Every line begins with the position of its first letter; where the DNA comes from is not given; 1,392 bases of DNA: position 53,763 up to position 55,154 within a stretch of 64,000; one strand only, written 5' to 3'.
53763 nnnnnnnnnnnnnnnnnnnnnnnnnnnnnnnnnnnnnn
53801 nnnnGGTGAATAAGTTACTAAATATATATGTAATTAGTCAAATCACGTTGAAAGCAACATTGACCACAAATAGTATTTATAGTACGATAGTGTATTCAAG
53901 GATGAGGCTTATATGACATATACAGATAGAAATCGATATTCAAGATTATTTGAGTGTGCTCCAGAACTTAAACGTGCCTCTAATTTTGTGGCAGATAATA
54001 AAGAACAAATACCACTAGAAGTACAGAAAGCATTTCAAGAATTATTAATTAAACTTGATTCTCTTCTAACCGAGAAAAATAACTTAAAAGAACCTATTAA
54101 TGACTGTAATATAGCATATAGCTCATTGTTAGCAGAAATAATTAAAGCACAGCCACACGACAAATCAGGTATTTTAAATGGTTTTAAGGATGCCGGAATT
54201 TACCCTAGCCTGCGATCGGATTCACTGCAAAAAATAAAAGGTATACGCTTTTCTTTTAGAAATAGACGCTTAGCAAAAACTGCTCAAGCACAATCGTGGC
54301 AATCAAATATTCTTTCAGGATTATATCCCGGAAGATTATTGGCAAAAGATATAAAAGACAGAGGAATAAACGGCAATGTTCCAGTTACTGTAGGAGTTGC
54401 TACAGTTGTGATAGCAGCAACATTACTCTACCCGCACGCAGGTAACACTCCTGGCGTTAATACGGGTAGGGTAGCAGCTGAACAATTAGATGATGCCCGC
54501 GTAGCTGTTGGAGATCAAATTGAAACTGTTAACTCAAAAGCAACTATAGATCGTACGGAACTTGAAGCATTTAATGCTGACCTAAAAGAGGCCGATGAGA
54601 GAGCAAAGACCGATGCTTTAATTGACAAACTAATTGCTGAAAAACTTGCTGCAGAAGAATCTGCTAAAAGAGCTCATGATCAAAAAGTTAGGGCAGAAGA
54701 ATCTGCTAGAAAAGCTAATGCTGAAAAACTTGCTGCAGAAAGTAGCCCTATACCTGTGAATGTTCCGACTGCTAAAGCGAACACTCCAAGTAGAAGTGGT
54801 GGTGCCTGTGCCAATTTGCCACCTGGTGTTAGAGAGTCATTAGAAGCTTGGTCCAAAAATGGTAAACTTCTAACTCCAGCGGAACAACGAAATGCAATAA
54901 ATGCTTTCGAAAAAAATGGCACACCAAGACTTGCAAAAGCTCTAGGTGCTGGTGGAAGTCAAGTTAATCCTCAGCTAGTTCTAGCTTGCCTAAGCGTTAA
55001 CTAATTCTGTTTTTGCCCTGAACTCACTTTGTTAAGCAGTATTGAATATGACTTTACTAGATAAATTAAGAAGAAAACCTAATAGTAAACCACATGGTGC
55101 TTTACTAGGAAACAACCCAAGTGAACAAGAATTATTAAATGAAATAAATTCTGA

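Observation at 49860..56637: Orphan five-gene envelope cluster around a 1029-aa multi-PG-binding protein, in the variable slot between rsfS and leuS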

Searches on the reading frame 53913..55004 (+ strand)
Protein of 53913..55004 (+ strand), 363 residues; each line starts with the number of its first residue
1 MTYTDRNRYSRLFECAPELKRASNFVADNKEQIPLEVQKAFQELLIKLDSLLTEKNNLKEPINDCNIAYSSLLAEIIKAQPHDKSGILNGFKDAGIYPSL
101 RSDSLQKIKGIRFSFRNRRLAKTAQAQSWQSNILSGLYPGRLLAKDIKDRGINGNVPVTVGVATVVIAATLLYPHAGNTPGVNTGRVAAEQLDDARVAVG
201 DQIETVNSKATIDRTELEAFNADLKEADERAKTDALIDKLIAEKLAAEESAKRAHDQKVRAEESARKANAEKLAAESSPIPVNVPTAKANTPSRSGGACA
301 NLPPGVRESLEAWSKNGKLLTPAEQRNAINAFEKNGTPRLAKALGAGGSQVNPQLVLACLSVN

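Call 5: search_protein_families(library=pfam, proteins=[window:53913-55004:+], max_evalue=1)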
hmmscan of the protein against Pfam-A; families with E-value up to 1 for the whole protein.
window:53913-55004:+ (363 aa): 2 families
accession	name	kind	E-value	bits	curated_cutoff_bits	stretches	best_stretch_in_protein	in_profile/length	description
PF23275.1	TPR_23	-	0.017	15.5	27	1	254-352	44-142/234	ESX-1 secretion-associated protein EspA-like, TPR repeats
PF18497.6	RNase_3_N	-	0.18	12.2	26.8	1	8-59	19-69/95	Ribonuclease III N-terminal domain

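Call 28: search_solved_structures(query=window:53913-55004:+, max_evalue=10)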
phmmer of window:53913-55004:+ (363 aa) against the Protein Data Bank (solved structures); distinct sequences matched with E-value up to 10: 1.
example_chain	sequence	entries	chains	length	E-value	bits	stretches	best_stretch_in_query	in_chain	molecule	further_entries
28jw_Q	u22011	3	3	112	0.67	12.6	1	88-136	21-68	Large ribosomal subunit protein bL20c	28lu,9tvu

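Call 33: search_protein_families(library=ncbifam, proteins=[window:53913-55004:+], max_evalue=1)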
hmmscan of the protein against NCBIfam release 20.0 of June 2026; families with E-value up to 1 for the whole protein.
window:53913-55004:+ (363 aa): 1 family
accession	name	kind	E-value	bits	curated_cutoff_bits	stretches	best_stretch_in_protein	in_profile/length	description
NF046104.1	PptglHdxlasePcsB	equivalog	0.0072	15.6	450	1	201-296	180-273/400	peptidoglycan hydrolase PcsB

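Call 34: search_protein_families(library=phrogs, proteins=[window:53913-55004:+], max_evalue=1)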
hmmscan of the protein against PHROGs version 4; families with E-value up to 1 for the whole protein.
window:53913-55004:+ (363 aa): 4 families
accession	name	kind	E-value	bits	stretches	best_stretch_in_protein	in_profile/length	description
phrog_21841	-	unknown function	0.12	14.1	1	250-288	23-61/85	-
phrog_16996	-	unknown function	0.14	12.4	1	192-248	27-83/288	-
phrog_16490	-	unknown function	0.18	12.4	1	222-278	169-227/286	-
phrog_30105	-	unknown function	0.32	11.1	1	202-275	17-90/307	-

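Call 35: search_protein_families(library=padloc, proteins=[window:53913-55004:+], max_evalue=1)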
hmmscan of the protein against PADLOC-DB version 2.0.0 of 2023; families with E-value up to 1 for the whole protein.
window:53913-55004:+ (363 aa): 0 families

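Call 64: find_related_loci(query=A6, collection=metagenome_contigs, flank=10000)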
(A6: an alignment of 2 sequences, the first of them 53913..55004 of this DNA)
Query A6 (363 aa) in metagenome_contigs; peptide patterns used: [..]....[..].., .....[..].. (x = any residue, [..] = any of these).
455 stretches matched a pattern, but none encodes a relative of the query by tblastn (E <= 1e-3).

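Call 65: find_related_loci(query=A6, collection=viral_contigs, flank=10000)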
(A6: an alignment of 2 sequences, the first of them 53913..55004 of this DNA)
Query A6 (363 aa) in viral_contigs; peptide patterns used: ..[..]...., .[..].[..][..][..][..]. (x = any residue, [..] = any of these).
230 stretches matched a pattern, but none encodes a relative of the query by tblastn (E <= 1e-3).

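Call 103: search_solved_structures(query=A6, max_evalue=10)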
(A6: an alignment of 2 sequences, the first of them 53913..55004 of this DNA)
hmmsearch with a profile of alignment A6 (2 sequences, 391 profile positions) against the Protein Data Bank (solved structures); distinct sequences matched with E-value up to 10: 0.

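Call 111: search_dna_similar(query=window:53913-55001:+, collection=plasmids, mode=protein, max_evalue=0.01, max_rows=10)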
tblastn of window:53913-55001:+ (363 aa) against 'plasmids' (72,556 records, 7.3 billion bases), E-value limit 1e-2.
No match.
